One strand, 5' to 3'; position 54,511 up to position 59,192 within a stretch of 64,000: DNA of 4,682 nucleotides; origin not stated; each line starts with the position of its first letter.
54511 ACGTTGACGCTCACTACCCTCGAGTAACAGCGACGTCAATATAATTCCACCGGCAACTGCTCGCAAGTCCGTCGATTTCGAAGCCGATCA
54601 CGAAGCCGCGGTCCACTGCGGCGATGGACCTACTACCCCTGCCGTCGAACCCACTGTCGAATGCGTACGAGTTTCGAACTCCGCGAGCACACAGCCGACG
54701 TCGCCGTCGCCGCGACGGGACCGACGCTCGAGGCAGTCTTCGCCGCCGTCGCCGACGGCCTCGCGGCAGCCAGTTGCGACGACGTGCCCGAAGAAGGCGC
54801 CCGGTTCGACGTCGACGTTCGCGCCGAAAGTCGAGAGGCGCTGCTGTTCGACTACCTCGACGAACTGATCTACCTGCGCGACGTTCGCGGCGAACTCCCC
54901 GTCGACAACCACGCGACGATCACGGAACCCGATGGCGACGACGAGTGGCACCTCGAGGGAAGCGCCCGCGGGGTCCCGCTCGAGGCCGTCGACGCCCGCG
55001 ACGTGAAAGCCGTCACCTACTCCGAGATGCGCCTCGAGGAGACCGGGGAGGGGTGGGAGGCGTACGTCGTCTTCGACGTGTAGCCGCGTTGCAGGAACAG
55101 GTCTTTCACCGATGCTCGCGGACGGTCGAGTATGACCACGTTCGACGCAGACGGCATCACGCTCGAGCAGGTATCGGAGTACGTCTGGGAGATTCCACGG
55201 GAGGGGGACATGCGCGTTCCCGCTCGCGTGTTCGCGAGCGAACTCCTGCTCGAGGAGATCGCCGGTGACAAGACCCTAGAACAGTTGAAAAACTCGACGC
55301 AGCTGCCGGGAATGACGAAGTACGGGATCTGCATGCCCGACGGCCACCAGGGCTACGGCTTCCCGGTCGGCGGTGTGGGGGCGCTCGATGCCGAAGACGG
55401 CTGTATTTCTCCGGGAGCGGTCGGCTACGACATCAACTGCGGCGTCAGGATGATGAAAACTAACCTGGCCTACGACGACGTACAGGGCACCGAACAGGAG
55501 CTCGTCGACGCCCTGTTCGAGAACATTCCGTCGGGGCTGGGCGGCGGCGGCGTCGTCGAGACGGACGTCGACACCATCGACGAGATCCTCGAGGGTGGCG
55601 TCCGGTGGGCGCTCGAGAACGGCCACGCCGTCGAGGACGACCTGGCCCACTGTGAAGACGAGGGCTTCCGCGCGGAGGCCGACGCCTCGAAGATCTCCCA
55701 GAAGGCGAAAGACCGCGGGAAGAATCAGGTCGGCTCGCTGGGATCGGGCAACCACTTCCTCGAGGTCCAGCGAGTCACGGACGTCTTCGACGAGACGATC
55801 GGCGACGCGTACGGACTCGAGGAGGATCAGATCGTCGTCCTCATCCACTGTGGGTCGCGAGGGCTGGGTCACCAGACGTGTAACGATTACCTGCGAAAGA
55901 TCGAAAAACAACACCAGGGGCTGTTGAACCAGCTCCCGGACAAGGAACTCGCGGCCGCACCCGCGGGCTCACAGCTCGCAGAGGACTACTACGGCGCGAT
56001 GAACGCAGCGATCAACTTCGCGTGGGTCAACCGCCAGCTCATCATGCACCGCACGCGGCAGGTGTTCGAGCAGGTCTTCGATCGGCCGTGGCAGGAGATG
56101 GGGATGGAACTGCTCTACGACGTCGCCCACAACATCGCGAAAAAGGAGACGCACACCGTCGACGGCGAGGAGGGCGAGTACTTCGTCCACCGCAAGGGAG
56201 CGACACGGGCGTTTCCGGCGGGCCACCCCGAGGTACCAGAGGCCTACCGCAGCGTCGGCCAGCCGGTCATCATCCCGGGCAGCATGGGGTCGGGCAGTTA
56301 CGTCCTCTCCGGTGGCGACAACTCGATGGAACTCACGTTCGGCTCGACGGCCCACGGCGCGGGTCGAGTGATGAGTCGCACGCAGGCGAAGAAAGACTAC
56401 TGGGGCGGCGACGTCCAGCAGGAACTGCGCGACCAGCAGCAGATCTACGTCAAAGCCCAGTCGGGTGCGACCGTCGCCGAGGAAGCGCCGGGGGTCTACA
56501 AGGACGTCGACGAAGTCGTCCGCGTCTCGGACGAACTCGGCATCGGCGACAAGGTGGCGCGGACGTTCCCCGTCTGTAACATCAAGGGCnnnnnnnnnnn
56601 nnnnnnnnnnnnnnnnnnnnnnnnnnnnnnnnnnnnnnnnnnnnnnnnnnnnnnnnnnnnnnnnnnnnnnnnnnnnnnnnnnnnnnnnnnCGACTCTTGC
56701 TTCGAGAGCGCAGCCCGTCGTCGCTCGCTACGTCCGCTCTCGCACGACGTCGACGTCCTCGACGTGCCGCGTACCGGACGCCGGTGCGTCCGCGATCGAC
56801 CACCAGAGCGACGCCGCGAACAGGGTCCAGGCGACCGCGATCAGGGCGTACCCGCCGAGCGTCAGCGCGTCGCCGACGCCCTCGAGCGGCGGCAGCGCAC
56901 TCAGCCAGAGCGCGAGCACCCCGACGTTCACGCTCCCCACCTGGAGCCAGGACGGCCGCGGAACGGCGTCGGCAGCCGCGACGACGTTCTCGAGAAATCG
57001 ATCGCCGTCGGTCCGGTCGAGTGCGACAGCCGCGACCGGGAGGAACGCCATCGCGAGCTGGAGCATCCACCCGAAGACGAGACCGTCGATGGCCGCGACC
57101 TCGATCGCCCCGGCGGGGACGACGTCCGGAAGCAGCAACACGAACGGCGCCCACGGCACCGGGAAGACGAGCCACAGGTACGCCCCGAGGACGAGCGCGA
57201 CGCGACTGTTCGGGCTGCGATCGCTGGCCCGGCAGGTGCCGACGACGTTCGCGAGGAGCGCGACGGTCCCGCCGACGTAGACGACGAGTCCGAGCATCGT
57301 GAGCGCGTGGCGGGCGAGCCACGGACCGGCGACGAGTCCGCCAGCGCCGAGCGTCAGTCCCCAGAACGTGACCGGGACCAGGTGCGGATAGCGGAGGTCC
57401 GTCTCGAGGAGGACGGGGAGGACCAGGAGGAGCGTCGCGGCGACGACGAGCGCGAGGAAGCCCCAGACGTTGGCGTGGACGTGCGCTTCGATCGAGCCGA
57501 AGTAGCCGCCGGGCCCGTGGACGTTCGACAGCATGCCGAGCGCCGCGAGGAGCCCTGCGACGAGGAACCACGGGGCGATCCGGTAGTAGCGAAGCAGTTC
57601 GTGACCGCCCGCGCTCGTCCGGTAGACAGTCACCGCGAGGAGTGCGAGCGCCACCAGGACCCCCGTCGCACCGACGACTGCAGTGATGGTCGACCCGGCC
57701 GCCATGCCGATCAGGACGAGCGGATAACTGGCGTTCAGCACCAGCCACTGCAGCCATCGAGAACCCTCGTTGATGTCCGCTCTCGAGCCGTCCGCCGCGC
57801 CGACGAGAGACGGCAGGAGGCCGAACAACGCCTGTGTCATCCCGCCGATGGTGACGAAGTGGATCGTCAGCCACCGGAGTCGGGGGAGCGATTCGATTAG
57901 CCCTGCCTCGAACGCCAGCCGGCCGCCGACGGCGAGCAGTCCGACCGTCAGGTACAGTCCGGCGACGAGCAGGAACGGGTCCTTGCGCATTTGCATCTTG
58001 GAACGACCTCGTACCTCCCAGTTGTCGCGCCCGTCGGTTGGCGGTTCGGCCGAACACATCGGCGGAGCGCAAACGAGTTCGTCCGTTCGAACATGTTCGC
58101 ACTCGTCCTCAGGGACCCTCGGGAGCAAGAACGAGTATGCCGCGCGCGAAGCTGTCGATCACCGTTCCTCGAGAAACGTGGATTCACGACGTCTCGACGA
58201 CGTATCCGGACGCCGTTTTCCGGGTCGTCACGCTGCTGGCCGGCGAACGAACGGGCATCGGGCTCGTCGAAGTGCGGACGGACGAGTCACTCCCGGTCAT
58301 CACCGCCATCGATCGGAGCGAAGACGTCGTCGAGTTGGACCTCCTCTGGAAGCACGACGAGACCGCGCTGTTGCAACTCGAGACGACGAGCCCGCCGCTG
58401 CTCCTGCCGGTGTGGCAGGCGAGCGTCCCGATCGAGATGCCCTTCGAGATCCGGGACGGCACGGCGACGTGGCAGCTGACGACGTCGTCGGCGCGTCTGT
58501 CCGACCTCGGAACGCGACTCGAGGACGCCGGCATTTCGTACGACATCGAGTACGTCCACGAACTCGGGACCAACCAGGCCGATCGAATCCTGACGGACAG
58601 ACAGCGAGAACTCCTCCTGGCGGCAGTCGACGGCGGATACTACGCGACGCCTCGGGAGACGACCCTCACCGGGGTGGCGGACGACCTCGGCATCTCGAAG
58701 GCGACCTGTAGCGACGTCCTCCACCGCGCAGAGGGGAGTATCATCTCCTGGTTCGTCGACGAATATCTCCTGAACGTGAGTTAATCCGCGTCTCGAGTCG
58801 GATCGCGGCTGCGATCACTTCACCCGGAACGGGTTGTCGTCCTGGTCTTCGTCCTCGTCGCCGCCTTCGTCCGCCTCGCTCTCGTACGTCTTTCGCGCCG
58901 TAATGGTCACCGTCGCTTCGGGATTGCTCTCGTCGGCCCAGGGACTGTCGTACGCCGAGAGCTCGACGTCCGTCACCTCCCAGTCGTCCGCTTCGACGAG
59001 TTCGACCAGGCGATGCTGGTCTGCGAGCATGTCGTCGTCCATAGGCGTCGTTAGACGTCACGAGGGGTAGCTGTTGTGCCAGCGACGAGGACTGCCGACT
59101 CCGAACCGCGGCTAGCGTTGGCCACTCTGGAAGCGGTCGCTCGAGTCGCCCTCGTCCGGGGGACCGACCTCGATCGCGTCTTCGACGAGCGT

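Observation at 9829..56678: Family B: a roughly 90-bp nested-palindrome element in five copies, always immediately 3' of a gene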

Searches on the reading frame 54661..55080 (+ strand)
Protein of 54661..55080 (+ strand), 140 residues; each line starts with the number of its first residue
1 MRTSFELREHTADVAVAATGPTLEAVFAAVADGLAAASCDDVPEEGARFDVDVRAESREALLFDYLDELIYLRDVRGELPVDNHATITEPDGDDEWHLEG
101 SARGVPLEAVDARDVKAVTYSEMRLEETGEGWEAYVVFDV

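Call 101: find_encoding_contigs(protein=window:54661-55080:+, flank=4000, max_places=6)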
Protein window:54661-55080:+ (140 aa): no gene with exactly this product is on record in the collection.

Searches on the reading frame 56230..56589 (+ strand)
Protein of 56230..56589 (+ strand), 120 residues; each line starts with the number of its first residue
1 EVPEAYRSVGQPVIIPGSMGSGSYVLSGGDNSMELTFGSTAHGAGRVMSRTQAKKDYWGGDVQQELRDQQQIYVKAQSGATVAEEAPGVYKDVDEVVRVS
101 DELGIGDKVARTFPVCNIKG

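Call 49: find_related_loci(query=window:56230-56589:+, collection=metagenome_contigs, flank=1500)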
Query window:56230-56589:+ (120 aa) in metagenome_contigs; peptide patterns used: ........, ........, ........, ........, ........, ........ (x = any residue, [..] = any of these).
600 stretches matched a pattern (row limit reached: there are more); 572 encode a relative of the query (tblastn E <= 1e-3); the best 80 are kept; 80 distinct loci.
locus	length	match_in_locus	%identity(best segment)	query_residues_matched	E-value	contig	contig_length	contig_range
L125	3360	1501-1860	88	1-120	4e-71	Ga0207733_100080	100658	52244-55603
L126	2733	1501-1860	88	1-120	7e-71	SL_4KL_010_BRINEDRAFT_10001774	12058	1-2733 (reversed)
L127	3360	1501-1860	89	1-120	5e-71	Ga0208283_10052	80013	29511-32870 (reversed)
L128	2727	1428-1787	89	1-120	3e-71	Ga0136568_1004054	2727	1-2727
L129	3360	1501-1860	86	1-120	4e-69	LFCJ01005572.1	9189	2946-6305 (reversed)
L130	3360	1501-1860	86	1-120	2e-68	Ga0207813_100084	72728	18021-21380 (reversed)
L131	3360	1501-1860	84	1-120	1e-67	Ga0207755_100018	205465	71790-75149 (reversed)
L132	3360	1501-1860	86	1-120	6e-68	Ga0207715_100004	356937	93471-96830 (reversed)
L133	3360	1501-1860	85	1-120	8e-68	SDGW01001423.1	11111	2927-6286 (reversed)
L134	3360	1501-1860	83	1-120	2e-67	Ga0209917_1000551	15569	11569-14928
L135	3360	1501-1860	84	1-120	4e-67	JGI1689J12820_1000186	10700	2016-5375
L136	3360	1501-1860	83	1-120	6e-67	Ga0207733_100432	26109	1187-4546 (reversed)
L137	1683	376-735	85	1-120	1e-69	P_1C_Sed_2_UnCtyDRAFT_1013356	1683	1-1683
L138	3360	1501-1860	83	1-120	4e-67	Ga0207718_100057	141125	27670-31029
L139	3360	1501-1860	83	1-120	5e-67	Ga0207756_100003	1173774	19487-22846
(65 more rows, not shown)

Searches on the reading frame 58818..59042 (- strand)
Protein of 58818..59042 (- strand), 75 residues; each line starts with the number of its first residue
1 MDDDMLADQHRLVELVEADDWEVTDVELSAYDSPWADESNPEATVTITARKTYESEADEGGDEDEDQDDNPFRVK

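Call 77: find_encoding_contigs(protein=window:58818-59042:-, flank=10000, max_places=10)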
Protein window:58818-59042:- (75 aa): no gene with exactly this product is on record in the collection.
